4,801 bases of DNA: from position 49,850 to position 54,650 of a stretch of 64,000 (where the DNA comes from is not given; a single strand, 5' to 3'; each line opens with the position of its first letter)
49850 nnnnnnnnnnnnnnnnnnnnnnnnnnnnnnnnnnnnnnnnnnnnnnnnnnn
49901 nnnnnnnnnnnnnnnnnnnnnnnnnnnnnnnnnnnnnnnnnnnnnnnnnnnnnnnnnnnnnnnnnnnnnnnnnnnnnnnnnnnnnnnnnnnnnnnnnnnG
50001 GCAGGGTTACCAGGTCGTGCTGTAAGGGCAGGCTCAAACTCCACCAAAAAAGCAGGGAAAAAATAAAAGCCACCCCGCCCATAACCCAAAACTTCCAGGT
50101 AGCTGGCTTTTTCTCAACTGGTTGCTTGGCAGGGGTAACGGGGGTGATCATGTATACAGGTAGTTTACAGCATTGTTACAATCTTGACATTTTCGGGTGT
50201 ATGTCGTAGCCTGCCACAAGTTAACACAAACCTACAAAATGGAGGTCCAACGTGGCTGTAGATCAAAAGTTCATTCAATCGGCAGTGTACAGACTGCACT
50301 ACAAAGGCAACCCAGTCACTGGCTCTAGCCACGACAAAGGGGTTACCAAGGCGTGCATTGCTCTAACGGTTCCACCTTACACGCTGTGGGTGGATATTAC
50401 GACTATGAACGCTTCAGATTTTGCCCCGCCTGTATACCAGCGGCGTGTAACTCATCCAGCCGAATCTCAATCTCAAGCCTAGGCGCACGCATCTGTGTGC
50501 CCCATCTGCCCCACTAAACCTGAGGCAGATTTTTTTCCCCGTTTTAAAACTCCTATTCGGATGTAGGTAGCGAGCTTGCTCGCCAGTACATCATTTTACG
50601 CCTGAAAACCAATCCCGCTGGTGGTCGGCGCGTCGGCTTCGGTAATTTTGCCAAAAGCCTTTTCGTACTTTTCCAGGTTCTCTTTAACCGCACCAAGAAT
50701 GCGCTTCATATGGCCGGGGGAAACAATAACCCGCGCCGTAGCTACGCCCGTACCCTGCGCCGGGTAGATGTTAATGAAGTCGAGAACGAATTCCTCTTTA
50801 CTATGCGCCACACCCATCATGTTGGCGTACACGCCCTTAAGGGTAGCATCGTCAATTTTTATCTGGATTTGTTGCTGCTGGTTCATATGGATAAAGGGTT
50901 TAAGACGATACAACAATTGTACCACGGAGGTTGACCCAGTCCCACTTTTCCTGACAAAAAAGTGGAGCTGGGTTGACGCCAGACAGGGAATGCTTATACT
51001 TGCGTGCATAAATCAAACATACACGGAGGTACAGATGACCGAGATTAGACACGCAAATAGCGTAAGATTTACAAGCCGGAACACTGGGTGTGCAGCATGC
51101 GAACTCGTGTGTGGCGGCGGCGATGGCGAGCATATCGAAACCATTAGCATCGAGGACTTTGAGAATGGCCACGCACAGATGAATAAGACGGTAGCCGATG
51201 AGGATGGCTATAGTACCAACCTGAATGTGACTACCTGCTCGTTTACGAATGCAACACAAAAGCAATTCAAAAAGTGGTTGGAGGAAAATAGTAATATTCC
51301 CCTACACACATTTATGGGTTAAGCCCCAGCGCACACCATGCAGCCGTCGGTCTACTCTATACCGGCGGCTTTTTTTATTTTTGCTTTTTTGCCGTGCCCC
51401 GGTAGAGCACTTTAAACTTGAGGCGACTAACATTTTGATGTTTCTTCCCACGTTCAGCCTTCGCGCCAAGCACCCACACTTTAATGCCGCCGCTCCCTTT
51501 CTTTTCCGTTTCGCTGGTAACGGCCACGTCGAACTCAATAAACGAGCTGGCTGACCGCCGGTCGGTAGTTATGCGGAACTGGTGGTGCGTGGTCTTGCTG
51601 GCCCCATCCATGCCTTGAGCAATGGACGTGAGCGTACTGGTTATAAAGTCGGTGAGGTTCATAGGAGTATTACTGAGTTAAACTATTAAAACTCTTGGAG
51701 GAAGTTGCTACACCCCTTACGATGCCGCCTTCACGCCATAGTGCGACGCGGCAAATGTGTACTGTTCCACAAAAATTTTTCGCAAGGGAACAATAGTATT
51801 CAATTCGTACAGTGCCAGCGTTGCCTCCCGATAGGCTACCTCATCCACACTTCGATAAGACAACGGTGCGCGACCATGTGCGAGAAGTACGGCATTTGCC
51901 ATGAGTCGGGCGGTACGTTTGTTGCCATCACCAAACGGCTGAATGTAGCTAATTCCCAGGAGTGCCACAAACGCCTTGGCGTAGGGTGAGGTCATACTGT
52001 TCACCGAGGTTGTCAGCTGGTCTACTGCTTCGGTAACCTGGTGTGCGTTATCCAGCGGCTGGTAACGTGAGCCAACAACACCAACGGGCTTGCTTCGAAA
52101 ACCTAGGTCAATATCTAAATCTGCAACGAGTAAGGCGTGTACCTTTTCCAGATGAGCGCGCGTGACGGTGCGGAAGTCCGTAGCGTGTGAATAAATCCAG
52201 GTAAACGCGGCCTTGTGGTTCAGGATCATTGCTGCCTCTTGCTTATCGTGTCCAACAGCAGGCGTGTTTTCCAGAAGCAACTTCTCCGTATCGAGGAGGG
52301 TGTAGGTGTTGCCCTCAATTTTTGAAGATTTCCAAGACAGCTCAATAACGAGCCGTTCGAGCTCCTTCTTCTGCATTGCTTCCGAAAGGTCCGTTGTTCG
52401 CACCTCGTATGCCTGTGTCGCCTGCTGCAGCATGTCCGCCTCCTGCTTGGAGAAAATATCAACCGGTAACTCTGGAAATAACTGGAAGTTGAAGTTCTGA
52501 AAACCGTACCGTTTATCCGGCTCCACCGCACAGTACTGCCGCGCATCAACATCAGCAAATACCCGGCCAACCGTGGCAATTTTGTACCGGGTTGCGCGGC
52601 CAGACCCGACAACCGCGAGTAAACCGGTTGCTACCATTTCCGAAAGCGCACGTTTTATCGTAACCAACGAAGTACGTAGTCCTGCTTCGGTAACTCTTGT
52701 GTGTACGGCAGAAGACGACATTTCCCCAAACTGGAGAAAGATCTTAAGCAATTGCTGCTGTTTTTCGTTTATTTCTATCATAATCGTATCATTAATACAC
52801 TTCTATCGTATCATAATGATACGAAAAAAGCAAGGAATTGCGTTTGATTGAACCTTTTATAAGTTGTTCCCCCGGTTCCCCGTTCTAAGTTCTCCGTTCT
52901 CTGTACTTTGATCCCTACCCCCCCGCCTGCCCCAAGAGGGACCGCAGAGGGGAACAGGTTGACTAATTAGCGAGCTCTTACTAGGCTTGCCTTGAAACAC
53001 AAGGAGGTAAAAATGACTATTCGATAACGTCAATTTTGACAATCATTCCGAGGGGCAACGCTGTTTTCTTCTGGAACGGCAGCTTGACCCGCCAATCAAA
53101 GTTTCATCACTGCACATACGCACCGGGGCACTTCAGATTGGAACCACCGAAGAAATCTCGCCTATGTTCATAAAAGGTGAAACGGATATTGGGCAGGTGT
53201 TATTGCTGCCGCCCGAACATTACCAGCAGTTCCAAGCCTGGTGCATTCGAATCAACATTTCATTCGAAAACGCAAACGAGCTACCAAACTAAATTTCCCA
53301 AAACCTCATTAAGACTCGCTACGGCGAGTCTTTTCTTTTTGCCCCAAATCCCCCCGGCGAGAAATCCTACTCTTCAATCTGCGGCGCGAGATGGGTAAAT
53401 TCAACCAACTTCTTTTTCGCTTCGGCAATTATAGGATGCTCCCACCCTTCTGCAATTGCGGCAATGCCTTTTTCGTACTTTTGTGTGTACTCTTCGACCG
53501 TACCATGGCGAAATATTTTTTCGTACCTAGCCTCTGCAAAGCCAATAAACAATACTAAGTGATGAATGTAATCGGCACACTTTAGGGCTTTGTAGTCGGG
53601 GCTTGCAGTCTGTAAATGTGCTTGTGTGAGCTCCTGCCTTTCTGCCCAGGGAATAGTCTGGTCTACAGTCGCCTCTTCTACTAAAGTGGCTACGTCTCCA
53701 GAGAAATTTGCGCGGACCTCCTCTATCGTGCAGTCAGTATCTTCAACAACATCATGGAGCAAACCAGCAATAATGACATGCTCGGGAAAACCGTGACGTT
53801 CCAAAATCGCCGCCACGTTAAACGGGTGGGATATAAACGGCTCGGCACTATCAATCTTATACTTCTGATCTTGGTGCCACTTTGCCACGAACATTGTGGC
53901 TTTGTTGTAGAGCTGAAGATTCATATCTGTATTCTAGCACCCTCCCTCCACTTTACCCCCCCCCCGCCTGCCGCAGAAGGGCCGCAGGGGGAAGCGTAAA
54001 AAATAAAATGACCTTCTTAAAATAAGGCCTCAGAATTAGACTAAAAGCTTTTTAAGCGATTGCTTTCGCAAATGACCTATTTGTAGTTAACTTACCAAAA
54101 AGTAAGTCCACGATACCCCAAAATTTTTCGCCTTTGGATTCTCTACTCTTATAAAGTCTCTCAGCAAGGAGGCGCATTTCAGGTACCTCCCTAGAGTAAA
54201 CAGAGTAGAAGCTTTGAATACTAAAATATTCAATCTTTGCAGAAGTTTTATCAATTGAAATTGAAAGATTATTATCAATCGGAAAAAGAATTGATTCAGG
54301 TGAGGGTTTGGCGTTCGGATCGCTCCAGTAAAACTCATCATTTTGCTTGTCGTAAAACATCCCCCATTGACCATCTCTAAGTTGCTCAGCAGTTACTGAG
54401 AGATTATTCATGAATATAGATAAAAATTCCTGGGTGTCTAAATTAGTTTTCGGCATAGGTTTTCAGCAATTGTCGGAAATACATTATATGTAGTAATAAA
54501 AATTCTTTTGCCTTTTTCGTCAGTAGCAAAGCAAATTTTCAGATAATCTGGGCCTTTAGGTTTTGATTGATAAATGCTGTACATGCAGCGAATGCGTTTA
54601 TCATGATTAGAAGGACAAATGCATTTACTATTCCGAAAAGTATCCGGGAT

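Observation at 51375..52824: Fic/Doc-like protein with Gln replacing the catalytic His, its own wHTH and palindromic operator, followed by a trypco2-like gene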

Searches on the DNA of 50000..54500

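Call 52: search_rna_families(source=window, start=50000, end=54500, threshold=evalue, max_evalue=1)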
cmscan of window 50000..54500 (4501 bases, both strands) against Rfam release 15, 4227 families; matches with E-value up to 1: 0.
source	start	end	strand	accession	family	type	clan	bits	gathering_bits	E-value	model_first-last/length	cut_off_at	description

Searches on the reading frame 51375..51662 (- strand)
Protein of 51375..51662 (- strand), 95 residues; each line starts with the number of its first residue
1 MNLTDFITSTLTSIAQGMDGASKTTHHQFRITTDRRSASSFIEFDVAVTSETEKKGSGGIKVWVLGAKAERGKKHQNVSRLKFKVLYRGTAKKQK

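Call 3: search_protein_families(library=pfam, proteins=[window:51375-51662:-], max_evalue=1)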
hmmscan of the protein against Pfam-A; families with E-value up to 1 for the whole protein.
window:51375-51662:- (95 aa): 1 family
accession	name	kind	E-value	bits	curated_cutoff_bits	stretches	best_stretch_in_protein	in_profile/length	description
PF19631.4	Trypco2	-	7.4e-08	33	24.2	1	24-84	23-75/78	Trypsin-co-occurring domain 2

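Call 4: search_protein_families(library=ncbifam, proteins=[window:51375-51662:-], max_evalue=1)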
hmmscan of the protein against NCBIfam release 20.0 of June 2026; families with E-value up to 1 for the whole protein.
window:51375-51662:- (95 aa): 0 families

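Call 5: search_protein_families(library=padloc, proteins=[window:51375-51662:-], max_evalue=1)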
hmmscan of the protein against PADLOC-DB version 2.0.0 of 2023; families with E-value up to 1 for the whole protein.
window:51375-51662:- (95 aa): 0 families

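Call 11: find_homologous_proteins(query=window:51375-51662:-)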
Query window:51375-51662:- (95 aa): 6 proteins with E <= 0.001 among 6 candidates.
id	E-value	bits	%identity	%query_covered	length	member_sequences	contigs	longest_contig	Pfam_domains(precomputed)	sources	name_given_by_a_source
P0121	4.7e-54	197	100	100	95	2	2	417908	PF19631.5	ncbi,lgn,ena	ncbi:MAG: trypco2 family protein [Patescibacteria group bacterium]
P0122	8.0e-47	174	86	100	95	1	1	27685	PF19631.5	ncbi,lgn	-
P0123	1.2e-43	164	82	100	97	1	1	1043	PF19631.5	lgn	-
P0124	6.9e-43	162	84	99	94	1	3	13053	PF19631.5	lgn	-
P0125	9.5e-43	161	82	100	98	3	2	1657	PF19631.5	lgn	-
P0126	1.7e-41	157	86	89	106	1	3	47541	PF19631.5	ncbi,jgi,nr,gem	ncbi:hypothetical protein C4546_03770 [Candidatus Parcubacteria bacterium]|jgi:predicted secreted pr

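Call 12: find_encoding_contigs(protein=P0122, flank=6000, max_places=4)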
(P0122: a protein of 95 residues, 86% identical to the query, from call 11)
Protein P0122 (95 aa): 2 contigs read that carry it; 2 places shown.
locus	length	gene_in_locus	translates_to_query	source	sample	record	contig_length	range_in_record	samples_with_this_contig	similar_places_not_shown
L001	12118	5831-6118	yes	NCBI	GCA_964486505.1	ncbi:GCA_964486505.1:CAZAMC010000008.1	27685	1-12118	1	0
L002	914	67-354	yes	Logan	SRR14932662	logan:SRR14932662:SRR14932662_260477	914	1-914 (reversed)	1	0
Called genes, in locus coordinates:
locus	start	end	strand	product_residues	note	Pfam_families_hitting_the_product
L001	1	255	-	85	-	?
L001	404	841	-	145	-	-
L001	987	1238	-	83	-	-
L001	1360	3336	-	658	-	PF07602:DUF1565 (weak), PF13229:Beta_helix, PF08308:PEGA (weak), PF18962:Por_Secre_tail (weak), PF13860:FlgD_ig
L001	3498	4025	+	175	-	PF00293:NUDIX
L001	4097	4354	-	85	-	-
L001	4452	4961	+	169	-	PF00186:DHFR_1 (weak), PF01872:RibD_C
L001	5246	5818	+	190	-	PF13328:HD_4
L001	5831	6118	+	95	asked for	PF19631:Trypco2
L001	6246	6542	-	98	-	-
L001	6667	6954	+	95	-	PF11950:DUF3467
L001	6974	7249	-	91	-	-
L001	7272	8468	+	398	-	-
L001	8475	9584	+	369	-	PF00226:DnaJ, PF01556:DnaJ_C, PF00684:DnaJ_CXXCXGXG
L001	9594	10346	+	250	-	-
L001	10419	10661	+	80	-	-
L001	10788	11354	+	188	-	-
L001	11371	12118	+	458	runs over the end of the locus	PF01406:tRNA-synt_1e, PF09334:tRNA-synt_1g (faint), PF23493:CysS_C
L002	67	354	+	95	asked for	PF19631:Trypco2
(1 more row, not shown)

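Call 13: find_encoding_contigs(protein=P0126, flank=6000, max_places=4)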
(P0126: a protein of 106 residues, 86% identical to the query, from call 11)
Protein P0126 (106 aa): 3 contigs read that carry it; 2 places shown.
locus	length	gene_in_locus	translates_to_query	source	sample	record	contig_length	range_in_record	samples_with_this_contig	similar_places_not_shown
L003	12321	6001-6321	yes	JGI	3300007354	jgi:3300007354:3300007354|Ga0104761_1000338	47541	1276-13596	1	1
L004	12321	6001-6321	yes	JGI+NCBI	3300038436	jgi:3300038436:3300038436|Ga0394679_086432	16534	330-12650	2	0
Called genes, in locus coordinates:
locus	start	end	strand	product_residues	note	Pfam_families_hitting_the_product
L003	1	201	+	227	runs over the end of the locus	PF01628:HrcA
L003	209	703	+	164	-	PF01025:GrpE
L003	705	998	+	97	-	-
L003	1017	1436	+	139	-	PF00011:HSP20, PF17886:ArsA_HSP20 (faint)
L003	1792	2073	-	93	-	-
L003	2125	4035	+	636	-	PF00012:HSP70, PF06723:MreB_Mbl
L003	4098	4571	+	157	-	-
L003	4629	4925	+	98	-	PF01541:GIY-YIG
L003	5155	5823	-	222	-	-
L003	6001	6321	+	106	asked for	PF19631:Trypco2 (weak)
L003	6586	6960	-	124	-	-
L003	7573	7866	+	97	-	PF11950:DUF3467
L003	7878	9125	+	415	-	-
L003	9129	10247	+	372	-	PF00226:DnaJ, PF01556:DnaJ_C, PF00684:DnaJ_CXXCXGXG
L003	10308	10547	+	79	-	-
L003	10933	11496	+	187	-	-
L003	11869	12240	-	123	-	-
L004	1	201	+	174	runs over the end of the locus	PF01628:HrcA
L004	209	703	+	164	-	PF01025:GrpE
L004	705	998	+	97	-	-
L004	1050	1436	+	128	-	PF00011:HSP20, PF17886:ArsA_HSP20 (faint)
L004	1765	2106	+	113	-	-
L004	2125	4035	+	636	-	PF00012:HSP70, PF06723:MreB_Mbl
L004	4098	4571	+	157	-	-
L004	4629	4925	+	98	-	PF01541:GIY-YIG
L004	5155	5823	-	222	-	-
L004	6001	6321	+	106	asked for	PF19631:Trypco2 (weak)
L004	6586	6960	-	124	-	-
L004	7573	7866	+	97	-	PF11950:DUF3467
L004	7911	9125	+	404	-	-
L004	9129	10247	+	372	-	PF00226:DnaJ, PF01556:DnaJ_C, PF00684:DnaJ_CXXCXGXG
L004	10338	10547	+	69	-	-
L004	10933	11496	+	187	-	-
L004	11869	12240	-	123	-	-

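Call 14: find_encoding_contigs(protein=P0124, flank=6000, max_places=4)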
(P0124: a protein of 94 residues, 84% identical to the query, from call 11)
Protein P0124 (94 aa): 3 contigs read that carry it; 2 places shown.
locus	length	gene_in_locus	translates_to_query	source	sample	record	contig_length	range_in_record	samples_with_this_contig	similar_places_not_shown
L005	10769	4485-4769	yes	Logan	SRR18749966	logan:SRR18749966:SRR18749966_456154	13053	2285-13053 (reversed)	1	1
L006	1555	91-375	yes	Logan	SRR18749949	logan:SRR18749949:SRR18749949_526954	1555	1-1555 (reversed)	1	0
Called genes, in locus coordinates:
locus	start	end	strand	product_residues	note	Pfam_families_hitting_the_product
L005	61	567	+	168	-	PF00186:DHFR_1 (weak), PF01872:RibD_C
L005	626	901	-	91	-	-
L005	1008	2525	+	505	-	-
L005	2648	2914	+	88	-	-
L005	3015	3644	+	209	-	PF13328:HD_4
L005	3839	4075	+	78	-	PF04014:MazE_antitoxin (weak)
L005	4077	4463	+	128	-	PF02661:Fic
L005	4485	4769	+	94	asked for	PF19631:Trypco2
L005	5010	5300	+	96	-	PF11950:DUF3467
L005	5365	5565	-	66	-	-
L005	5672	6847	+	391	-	-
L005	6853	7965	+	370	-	PF00226:DnaJ, PF01556:DnaJ_C, PF00684:DnaJ_CXXCXGXG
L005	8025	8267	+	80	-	-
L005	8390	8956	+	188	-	-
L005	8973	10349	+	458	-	PF01406:tRNA-synt_1e, PF09334:tRNA-synt_1g (weak), PF23493:CysS_C (weak)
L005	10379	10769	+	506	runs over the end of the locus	PF05048:NosD, PF13229:Beta_helix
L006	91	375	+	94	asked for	PF19631:Trypco2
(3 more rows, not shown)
